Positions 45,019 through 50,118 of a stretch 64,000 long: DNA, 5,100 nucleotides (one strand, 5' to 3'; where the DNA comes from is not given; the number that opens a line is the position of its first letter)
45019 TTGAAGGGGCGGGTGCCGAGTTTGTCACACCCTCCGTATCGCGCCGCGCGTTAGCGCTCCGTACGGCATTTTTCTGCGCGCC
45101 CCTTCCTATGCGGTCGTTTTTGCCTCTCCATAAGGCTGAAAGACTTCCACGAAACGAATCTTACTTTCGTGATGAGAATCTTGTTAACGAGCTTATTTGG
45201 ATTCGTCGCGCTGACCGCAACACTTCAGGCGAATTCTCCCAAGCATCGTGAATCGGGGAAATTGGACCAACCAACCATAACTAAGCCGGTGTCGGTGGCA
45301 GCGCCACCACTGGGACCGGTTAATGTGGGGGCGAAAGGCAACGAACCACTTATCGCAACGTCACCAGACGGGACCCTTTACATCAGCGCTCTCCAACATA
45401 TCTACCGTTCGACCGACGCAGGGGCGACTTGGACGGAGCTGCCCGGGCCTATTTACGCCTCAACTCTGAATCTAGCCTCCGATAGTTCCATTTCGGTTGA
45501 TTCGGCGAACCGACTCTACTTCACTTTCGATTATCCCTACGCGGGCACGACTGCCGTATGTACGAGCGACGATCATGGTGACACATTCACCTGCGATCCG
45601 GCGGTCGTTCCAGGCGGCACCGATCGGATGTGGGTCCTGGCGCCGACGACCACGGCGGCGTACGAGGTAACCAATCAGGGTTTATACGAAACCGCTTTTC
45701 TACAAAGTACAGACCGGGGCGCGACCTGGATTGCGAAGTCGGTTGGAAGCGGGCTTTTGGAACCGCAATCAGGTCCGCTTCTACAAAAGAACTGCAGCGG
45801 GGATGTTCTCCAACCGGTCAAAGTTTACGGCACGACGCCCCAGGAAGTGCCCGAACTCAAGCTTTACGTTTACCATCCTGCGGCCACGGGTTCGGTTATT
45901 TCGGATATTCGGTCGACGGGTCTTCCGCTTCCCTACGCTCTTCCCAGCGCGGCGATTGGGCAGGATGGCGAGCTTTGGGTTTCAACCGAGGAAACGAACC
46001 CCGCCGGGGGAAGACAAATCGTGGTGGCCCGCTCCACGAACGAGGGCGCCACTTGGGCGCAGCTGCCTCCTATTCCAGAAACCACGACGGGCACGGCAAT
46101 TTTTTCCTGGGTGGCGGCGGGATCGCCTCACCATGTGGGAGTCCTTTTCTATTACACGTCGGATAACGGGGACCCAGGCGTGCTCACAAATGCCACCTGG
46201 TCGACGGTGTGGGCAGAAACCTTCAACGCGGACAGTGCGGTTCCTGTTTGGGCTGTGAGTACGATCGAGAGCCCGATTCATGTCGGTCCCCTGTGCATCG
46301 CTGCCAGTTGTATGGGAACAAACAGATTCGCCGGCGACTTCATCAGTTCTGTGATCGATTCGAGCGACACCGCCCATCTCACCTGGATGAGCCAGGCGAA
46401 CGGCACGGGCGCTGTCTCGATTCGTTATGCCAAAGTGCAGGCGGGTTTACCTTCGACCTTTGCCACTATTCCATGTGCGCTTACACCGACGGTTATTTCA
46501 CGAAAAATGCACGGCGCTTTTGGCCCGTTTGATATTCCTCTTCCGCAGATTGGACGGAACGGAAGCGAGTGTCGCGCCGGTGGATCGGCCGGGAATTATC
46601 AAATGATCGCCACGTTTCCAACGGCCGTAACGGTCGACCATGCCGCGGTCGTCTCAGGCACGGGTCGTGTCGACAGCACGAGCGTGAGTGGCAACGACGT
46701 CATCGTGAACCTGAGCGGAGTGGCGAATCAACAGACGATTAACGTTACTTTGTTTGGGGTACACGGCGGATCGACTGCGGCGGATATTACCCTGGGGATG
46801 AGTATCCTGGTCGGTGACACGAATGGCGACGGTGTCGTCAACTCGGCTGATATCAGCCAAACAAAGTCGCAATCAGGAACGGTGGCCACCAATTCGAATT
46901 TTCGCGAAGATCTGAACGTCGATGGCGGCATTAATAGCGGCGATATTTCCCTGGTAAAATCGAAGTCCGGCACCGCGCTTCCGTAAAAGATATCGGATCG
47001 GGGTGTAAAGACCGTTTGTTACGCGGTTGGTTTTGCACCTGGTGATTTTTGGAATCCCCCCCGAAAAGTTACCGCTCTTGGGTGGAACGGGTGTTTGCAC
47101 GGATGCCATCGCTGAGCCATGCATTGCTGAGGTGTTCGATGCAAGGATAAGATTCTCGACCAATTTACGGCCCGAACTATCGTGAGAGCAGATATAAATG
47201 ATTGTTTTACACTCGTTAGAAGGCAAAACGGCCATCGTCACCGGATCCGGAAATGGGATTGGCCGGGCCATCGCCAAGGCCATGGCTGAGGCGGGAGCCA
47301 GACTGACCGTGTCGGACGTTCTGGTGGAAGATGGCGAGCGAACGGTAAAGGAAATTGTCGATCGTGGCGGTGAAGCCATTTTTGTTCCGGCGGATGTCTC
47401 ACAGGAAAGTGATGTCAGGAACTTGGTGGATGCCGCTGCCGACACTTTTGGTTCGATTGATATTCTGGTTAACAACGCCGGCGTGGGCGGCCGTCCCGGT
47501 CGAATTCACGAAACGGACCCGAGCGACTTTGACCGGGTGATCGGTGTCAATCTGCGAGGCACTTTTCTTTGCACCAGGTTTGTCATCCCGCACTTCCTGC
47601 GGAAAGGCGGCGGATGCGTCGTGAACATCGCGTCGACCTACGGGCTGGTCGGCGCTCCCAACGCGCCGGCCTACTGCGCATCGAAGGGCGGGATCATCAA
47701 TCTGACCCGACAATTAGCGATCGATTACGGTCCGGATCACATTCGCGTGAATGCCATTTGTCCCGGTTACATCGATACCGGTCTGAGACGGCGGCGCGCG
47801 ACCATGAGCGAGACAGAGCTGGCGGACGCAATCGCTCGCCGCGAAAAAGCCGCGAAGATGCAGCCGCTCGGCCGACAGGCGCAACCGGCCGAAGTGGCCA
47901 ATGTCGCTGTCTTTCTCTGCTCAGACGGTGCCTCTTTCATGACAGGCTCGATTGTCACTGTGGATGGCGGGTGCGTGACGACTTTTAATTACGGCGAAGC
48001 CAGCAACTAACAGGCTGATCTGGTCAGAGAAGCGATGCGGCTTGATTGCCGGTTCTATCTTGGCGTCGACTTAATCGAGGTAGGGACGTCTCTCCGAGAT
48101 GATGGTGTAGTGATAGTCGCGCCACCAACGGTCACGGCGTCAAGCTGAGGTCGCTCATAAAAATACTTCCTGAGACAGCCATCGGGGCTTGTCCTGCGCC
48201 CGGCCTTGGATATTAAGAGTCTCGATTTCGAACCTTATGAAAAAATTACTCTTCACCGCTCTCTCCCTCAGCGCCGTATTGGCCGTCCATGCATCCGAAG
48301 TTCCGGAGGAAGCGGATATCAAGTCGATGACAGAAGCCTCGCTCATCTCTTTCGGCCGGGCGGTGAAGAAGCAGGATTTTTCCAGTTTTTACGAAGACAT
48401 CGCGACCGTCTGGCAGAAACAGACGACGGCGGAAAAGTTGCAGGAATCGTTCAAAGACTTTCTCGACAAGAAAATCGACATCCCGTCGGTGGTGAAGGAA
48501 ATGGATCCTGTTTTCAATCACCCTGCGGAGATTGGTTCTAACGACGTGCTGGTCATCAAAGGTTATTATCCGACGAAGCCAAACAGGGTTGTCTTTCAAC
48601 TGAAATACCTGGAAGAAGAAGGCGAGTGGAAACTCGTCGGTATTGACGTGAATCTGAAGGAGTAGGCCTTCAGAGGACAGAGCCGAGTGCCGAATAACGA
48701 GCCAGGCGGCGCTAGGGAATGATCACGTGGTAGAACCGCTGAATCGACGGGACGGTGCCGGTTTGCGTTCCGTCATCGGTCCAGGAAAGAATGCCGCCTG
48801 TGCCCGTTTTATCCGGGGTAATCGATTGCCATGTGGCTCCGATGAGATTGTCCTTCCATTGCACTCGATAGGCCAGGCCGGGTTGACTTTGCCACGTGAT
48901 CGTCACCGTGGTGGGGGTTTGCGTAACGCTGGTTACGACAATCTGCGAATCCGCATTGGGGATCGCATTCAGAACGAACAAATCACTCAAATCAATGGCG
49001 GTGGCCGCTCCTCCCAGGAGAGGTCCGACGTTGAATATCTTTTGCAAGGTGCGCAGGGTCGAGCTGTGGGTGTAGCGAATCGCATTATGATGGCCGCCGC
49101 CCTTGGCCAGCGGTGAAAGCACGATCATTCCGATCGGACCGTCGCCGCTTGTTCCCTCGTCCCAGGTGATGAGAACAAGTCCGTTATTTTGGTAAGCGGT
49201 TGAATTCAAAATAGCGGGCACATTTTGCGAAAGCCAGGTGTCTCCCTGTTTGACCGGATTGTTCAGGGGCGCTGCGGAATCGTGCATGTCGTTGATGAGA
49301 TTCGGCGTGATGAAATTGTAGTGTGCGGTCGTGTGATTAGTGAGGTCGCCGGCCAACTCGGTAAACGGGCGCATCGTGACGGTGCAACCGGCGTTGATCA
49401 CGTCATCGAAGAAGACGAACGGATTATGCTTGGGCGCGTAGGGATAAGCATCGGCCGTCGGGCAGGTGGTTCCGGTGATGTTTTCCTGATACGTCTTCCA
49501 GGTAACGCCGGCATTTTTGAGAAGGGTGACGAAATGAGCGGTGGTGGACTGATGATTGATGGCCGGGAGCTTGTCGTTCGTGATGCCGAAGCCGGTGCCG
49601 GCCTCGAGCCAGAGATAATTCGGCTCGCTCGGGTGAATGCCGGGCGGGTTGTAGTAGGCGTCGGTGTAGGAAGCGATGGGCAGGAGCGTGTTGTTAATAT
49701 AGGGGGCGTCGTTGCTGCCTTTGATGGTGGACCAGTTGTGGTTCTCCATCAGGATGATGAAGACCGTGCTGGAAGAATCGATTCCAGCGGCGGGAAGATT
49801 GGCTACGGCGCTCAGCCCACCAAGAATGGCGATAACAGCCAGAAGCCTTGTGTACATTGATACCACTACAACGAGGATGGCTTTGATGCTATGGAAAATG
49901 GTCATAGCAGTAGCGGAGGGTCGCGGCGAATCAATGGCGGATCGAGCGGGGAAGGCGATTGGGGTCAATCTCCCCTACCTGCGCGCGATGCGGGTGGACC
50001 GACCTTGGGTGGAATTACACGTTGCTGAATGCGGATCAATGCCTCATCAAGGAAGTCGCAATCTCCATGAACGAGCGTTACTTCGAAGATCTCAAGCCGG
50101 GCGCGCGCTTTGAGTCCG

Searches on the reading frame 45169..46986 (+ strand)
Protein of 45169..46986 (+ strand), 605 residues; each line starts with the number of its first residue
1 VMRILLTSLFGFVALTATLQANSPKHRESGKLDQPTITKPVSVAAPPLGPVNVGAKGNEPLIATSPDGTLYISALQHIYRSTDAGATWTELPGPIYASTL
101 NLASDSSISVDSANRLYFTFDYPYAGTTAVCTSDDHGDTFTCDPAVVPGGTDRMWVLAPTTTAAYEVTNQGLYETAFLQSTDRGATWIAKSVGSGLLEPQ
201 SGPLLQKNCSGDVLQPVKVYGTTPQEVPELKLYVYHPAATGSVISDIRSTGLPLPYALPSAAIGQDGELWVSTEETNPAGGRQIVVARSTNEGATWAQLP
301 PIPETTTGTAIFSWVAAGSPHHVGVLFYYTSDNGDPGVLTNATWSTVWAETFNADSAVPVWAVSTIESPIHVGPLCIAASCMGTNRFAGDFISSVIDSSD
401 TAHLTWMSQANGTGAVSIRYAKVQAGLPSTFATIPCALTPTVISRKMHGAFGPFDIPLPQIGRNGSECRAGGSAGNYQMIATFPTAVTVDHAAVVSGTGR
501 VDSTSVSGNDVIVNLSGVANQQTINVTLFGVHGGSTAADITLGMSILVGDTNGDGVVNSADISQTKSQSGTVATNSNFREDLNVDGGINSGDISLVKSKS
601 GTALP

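Call 79: search_protein_families(library=pfam, proteins=[window:45169-46986:+], max_evalue=0.00001)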
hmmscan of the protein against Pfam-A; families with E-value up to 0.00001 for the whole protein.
window:45169-46986:+ (605 aa): 1 family
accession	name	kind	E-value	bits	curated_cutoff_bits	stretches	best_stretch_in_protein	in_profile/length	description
PF00404.24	Dockerin_1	-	1.4e-06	28.8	22.9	1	549-598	2-54/57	Dockerin type I domain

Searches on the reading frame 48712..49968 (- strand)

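Call 79: search_protein_families(library=pfam, proteins=[window:48712-49968:-], max_evalue=0.00001)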
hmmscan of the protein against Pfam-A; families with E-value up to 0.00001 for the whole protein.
window:48712-49968:- (418 aa): 1 family
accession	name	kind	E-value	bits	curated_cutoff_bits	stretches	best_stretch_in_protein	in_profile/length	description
PF04185.19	Phosphoesterase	-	2.3e-25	90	23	1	102-314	120-355/356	Phosphoesterase family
